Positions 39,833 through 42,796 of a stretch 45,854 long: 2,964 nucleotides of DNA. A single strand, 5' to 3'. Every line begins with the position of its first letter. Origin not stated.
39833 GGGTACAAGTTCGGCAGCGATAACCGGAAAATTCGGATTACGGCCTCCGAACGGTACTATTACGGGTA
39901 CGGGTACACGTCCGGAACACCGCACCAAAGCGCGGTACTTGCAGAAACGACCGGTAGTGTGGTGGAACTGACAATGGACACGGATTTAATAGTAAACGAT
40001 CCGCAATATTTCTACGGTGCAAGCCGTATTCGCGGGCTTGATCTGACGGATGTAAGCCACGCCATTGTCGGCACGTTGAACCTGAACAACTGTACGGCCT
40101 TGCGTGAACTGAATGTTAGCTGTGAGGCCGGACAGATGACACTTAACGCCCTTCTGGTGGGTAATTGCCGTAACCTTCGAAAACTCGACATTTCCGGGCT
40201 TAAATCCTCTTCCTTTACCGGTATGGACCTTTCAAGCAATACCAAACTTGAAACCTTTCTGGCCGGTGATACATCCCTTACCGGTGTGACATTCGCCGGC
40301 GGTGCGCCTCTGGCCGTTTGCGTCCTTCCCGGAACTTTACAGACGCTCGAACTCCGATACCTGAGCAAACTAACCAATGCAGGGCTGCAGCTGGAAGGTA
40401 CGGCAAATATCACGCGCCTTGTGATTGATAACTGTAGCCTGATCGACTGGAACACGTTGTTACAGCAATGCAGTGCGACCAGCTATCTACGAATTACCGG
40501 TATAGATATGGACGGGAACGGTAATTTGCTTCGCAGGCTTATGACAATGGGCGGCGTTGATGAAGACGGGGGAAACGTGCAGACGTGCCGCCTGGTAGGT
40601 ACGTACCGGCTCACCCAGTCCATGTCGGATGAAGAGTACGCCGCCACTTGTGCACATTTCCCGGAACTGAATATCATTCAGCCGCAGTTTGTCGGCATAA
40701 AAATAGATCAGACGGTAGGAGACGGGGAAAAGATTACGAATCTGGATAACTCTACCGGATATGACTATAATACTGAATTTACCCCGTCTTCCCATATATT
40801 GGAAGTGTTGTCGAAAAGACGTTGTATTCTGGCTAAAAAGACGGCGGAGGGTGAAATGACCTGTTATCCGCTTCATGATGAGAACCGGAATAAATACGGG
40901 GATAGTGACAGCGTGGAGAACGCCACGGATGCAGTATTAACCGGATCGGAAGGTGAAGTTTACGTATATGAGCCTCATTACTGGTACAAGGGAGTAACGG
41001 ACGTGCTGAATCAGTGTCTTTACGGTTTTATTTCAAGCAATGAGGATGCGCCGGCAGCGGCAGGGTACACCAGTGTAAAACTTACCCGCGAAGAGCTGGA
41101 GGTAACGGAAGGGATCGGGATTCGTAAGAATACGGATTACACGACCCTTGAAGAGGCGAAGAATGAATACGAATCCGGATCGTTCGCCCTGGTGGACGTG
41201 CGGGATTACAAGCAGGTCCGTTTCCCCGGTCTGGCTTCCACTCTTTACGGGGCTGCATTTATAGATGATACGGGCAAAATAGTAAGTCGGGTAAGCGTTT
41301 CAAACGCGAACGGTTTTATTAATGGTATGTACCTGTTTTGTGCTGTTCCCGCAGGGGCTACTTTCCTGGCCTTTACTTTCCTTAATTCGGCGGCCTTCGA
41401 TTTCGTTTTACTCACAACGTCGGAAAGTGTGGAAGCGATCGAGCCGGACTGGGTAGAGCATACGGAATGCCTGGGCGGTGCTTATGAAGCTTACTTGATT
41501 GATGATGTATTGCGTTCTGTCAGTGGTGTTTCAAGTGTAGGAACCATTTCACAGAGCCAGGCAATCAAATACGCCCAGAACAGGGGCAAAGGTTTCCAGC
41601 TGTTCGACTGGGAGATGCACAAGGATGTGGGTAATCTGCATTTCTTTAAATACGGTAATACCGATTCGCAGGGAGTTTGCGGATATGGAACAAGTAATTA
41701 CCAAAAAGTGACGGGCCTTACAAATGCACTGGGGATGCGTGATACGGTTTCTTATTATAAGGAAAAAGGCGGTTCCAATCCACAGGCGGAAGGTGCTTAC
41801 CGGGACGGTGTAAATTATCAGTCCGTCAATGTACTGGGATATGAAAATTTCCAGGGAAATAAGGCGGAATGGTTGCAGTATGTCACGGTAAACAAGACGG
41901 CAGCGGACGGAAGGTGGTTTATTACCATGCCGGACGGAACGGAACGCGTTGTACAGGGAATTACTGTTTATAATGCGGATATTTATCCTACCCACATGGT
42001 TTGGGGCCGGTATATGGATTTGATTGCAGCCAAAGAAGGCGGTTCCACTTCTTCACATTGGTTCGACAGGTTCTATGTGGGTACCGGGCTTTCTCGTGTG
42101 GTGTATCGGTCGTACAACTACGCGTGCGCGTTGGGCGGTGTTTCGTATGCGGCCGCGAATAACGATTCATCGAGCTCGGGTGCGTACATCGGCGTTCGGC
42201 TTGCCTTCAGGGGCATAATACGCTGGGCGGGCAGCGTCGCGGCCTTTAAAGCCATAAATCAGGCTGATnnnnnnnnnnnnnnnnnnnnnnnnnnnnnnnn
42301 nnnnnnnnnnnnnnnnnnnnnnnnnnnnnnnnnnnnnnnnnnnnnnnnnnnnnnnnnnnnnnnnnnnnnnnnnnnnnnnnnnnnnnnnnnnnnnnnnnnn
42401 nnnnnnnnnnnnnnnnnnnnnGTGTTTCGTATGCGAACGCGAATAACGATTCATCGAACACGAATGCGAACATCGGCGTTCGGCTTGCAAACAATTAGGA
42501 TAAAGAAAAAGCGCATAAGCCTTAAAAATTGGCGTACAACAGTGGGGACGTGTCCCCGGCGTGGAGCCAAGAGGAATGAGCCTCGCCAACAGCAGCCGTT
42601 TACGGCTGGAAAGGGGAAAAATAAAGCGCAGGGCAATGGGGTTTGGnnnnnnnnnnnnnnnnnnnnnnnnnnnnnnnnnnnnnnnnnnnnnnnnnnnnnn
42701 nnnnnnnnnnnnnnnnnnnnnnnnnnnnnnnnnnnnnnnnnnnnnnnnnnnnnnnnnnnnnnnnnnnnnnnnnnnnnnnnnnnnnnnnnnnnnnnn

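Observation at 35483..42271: The DGR target is a 2262-aa mosaic fibre combining LamG-like, CotH-like, leucine-rich-repeat and C-type-lectin-fold modules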

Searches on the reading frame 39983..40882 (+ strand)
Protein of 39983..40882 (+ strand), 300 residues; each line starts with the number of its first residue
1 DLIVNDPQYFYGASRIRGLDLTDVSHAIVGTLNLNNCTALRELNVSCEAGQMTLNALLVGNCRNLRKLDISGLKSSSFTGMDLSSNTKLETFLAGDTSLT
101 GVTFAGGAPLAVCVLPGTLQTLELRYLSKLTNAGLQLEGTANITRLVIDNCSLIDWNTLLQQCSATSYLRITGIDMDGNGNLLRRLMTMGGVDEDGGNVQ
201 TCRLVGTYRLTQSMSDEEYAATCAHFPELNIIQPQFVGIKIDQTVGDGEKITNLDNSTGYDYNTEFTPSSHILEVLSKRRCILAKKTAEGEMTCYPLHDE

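Call 9: search_protein_families(library=pfam, proteins=[window:39983-40882:+], max_evalue=5)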
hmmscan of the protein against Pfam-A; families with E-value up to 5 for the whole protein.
window:39983-40882:+ (300 aa): 3 families
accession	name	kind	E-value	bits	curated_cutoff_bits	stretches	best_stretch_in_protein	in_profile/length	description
PF23952.1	LRR_EndoS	-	1.2e-05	26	27.9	1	29-92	47-111/116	Endo-beta-N-acetylglucosaminidase EndoS LRR domain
PF12799.13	LRR_4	-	0.14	12.9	27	1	64-97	2-34/44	Leucine Rich repeats (2 copies)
PF07735.22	FBA_2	-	0.33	11.5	22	1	40-68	10-37/67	F-box associated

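Call 11: search_protein_families(library=phrogs, proteins=[window:39983-40882:+], max_evalue=0.01)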
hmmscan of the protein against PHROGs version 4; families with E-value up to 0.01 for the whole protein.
window:39983-40882:+ (300 aa): 1 family
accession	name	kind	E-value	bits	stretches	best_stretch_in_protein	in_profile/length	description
phrog_14959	-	unknown function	3.9e-101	340.1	1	2-300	1750-2062/2494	-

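Call 34: search_protein_families(library=ncbifam, proteins=[window:39983-40882:+], max_evalue=1)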
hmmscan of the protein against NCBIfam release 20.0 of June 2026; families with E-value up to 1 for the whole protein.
window:39983-40882:+ (300 aa): 2 families
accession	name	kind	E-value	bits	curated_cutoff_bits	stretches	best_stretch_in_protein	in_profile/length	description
TIGR02167.2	Liste_lipo_26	repeat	0.00078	19.1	30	0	61-73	4-16/26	PARCEL repeat-containing surface protein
NF041351.1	XopL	equivalog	0.0087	14.8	500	1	30-73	202-246/497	type III secretion system leucine-rich repeat domain-containing effector XopL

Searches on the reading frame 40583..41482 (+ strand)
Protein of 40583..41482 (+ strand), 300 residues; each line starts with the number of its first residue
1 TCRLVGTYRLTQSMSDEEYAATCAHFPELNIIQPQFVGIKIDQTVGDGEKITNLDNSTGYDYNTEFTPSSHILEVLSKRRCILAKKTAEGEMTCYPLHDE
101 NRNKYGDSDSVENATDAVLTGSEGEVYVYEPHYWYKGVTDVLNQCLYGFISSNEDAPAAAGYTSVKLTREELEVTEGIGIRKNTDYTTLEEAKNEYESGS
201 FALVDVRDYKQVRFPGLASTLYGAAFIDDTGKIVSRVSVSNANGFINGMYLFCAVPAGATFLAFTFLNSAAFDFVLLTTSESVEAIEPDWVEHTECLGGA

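Call 9: search_protein_families(library=pfam, proteins=[window:40583-41482:+], max_evalue=5)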
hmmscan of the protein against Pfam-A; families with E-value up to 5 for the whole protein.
window:40583-41482:+ (300 aa): 1 family
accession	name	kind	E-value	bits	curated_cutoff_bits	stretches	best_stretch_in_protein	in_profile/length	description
PF15033.11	Kinocilin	-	0.18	11.9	27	1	230-270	24-63/123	Kinocilin protein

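Call 11: search_protein_families(library=phrogs, proteins=[window:40583-41482:+], max_evalue=0.01)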
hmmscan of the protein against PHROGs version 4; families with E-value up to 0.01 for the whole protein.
window:40583-41482:+ (300 aa): 1 family
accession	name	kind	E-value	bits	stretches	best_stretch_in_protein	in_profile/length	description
phrog_14959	-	unknown function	8.8e-88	295.8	1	2-299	1963-2262/2494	-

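Call 34: search_protein_families(library=ncbifam, proteins=[window:40583-41482:+], max_evalue=1)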
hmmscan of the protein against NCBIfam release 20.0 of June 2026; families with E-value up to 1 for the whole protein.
window:40583-41482:+ (300 aa): 0 families

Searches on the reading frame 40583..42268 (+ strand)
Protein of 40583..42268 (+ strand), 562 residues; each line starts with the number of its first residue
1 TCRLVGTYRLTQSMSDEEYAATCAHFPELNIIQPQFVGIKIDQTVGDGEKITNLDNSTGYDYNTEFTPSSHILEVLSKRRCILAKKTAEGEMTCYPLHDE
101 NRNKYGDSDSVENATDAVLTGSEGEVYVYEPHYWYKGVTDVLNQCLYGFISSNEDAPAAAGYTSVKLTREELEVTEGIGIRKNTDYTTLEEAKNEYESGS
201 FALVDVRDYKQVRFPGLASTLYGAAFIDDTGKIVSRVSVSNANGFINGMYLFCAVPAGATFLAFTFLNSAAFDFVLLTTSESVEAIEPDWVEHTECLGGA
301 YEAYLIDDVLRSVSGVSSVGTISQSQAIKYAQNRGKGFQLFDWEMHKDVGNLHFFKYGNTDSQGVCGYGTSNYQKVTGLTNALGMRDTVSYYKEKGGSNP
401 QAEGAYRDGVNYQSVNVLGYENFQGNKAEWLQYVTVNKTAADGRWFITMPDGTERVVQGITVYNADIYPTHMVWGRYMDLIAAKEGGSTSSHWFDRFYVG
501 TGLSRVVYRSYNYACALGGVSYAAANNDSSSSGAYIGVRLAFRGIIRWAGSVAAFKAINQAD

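Call 41: find_homologous_proteins(query=window:40583-42268:+, max_evalue=0.00001)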
Query window:40583-42268:+ (562 aa): 123 proteins with E <= 0.00001 among 8000 candidates; the best 120 are listed.
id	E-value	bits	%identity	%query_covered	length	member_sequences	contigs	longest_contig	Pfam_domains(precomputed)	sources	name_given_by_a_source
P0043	0.0e+0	1258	97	100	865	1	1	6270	-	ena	-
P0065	0.0e+0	1257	98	100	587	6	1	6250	-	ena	-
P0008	0.0e+0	1248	97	100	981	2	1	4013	-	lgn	-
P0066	0.0e+0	1247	97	100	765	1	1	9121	-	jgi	-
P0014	0.0e+0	1247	97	100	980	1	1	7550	-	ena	-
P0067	0.0e+0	1245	97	100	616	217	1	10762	-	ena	-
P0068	0.0e+0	1244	96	100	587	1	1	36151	-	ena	-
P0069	0.0e+0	1243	96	100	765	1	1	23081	-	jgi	jgi:hypothetical protein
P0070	0.0e+0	1242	97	100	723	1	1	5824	-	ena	-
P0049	0.0e+0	1241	96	100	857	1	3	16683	-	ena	-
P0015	0.0e+0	1240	96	100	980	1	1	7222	-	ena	-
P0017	0.0e+0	1240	96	100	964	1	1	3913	-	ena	-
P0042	0.0e+0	1239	96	100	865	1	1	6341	-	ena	-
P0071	0.0e+0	1239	96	100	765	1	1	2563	-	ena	-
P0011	0.0e+0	1239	96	100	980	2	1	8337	-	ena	-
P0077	0.0e+0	1235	96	100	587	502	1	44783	-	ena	-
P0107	0.0e+0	1015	94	84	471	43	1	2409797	-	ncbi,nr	ncbi:hypothetical protein NXU86_00945 [Phocaeicola vulgatus]|nr:hypothetical protein [Phocaeicola vu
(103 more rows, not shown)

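Call 42: find_encoding_contigs(protein=P0107, flank=9000, max_places=3)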
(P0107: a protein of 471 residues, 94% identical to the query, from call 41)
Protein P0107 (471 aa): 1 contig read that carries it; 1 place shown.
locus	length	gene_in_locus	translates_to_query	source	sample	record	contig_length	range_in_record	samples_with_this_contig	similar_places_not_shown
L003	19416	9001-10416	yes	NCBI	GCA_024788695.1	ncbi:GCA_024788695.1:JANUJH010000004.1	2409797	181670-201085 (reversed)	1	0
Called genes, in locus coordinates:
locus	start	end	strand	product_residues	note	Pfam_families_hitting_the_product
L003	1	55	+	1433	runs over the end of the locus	PF10145:PhageMin_Tail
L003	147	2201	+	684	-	-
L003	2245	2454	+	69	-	-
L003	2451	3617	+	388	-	-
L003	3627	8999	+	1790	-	PF13385:Laminin_G_3 (faint), PF08757:CotH (weak)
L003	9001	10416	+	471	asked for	-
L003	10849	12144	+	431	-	PF00078:RVT_1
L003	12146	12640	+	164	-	PF14301:DUF4376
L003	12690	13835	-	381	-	PF17293:Arm-DNA-bind_5, PF13102:Phage_int_SAM_5, PF00589:Phage_integrase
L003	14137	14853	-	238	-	PF03806:ABG_transport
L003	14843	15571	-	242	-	PF00072:Response_reg, PF19355:DUF5932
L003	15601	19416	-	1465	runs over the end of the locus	PF17139:DUF5112, PF17140:DUF5113, PF02518:HATPase_c, PF17140:DUF5113, PF02518:HATPase_c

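Call 43: find_encoding_contigs(protein=P0077, flank=9000, max_places=3)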
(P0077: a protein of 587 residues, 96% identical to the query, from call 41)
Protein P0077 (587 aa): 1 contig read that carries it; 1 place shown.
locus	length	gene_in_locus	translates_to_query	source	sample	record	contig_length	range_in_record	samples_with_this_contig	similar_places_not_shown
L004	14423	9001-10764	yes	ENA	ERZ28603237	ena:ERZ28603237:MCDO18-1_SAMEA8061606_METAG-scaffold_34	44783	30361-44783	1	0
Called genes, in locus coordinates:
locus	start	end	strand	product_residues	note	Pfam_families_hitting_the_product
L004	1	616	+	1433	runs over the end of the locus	PF10145:PhageMin_Tail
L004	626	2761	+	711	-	-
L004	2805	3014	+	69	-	-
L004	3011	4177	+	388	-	-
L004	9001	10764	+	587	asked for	-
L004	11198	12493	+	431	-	PF00078:RVT_1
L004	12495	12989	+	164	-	PF14301:DUF4376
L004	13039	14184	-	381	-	PF17293:Arm-DNA-bind_5, PF13102:Phage_int_SAM_5, PF00589:Phage_integrase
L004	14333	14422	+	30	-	?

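Call 67: predict_structure(alignment_id=A3)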
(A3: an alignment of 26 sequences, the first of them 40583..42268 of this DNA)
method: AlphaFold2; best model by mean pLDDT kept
length: 562 residues; sequences in the alignment: 26
mean_pLDDT: 91.3   pTM: 0.91
mean pLDDT of the five models: 91.3, 90.0, 89.5, 89.2, 87.4
residues with pLDDT >= 90: 439; 70-90: 96; 50-70: 19; < 50: 8
segments of 3 or more residues with pLDDT < 50: 402-405, 407-410
pLDDT, mean of each block of 10 residues (from residue 1): 75 84 90 92 95 95 95 96 95 97 97 97 96 97 97 89 91 95 92 96 97 93 96 94 90 97 93 92 93 97 95 94 96 95 97 97 84 86 92 63 48 87 89 94 93 92 81 95 92 91 92 81 93 94 97 95 75
secondary structure, 60 per line:
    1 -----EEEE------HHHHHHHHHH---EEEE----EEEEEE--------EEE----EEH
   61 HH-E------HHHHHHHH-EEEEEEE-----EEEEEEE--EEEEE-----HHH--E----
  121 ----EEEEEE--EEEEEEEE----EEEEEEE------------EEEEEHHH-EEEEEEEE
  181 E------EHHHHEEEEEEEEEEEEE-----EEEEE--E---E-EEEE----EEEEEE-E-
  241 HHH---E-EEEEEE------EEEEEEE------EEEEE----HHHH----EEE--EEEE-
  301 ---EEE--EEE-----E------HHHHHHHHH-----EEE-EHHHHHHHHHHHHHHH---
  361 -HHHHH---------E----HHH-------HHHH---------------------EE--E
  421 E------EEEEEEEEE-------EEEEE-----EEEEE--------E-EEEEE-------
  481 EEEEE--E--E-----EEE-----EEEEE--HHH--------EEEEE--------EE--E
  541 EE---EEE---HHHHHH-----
elements in order: E6-9 H16-25 E29-32 E37-42 E51-53 H71-78 E80-86 E92-98 E101-105 E125-130 E133-140 E145-151 E164-168 E173-181 H189-192 E193-205 E211-215 E224-227 E232-237 E249-254 E261-267 E274-278 H283-286 E291-293 E296-299 E304-306 E309-311 H324-332 E338-340 H343-357 H362-366 H391-394 E428-436 E444-448 E454-458 E469-473 E481-485 E497-499 E505-509 E523-527 E540-542 E546-548 H552-557

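Call 71: fold_search(model_id=the predicted structure, library=pdb)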
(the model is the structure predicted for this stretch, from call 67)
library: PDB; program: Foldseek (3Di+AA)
matches with E <= 10: 940; with E <= 0.001: 4
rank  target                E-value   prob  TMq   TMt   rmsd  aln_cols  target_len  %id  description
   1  5vf4_A                4.4e-09  1.00  0.29  0.41  10.1       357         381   15  Thermus aquaticus variable protein (TaqVP) from diversity-generating retroelements (DGR) (released 2017-05-24)
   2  5vf4_C                2.0e-08  1.00  0.29  0.41   9.8       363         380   15  Thermus aquaticus variable protein (TaqVP) from diversity-generating retroelements (DGR) (released 2017-05-24)
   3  5vf4_D                4.9e-08  1.00  0.27  0.39  11.3       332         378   14  Thermus aquaticus variable protein (TaqVP) from diversity-generating retroelements (DGR) (released 2017-05-24)
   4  4qaw_C                7.8e-04  0.90  0.13  0.13  16.8       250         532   12  Structure of modular Xyn30D from Paenibacillus barcinonensis (released 2014-10-08)
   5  1yu4_A                2.5e-03  0.96  0.23  0.34  24.5       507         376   11  Major Tropism Determinant U1 Variant (released 2005-09-20)
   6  4qaw_E                2.7e-03  0.72  0.13  0.14  17.2       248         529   11  Structure of modular Xyn30D from Paenibacillus barcinonensis (released 2014-10-08)
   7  4qaw_B                4.9e-03  0.75  0.13  0.13  16.3       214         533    8  Structure of modular Xyn30D from Paenibacillus barcinonensis (released 2014-10-08)
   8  2ygl_A                8.7e-03  0.18  0.10  0.14  19.1       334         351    6  The X-ray crystal structure of tandem CBM51 modules of Sp3GH98, the family 98 glycoside hydrolase from Streptococcus p (released 2011-06-22)
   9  1uxx_X                1.5e-02  0.75  0.12  0.36  11.5       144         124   13  CBM6ct from Clostridium thermocellum in complex with xylopentaose (released 2004-03-11)
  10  7vrp_F                2.6e-02  0.10  0.11  0.13  20.9       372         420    9  Structure of infectious bursal disease virus Gx strain (released 2022-03-30)
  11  1yu1                  3.3e-02  0.57  0.23  0.33  25.7       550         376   11  Major Tropism Determinant P3c Variant (released 2005-09-20)
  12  7vrn_A                3.3e-02  0.08  0.10  0.12  22.2       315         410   11  Structure of infectious bursal disease virus Gt strain (released 2022-03-30)
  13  2yc4_A                3.5e-02  0.72  0.12  0.37  11.0       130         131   15  Intraflagellar Transport Complex 25-27 from Chlamydomonas (released 2011-03-23)
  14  1yu3                  3.5e-02  0.30  0.20  0.28  26.6       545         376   11  Major Tropism Determinant I1 Variant (released 2005-09-20)
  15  2w1w_B                3.7e-02  0.85  0.13  0.41  10.3       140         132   14  Native structure of a family 35 carbohydrate binding module from Clostridium thermocellum (released 2009-01-20)
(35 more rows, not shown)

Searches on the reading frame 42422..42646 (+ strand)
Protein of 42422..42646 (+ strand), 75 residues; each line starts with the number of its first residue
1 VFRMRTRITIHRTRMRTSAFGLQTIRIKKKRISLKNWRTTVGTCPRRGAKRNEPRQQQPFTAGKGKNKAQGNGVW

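Call 7: search_protein_families(library=pfam, proteins=[window:42422-42646:+], max_evalue=0.01)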
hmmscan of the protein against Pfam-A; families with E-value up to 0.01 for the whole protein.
window:42422-42646:+ (75 aa): 0 families

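Call 82: search_protein_families(library=phrogs, proteins=[window:42422-42646:+], max_evalue=0.001)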
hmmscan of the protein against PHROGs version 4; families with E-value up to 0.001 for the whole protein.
window:42422-42646:+ (75 aa): 0 families
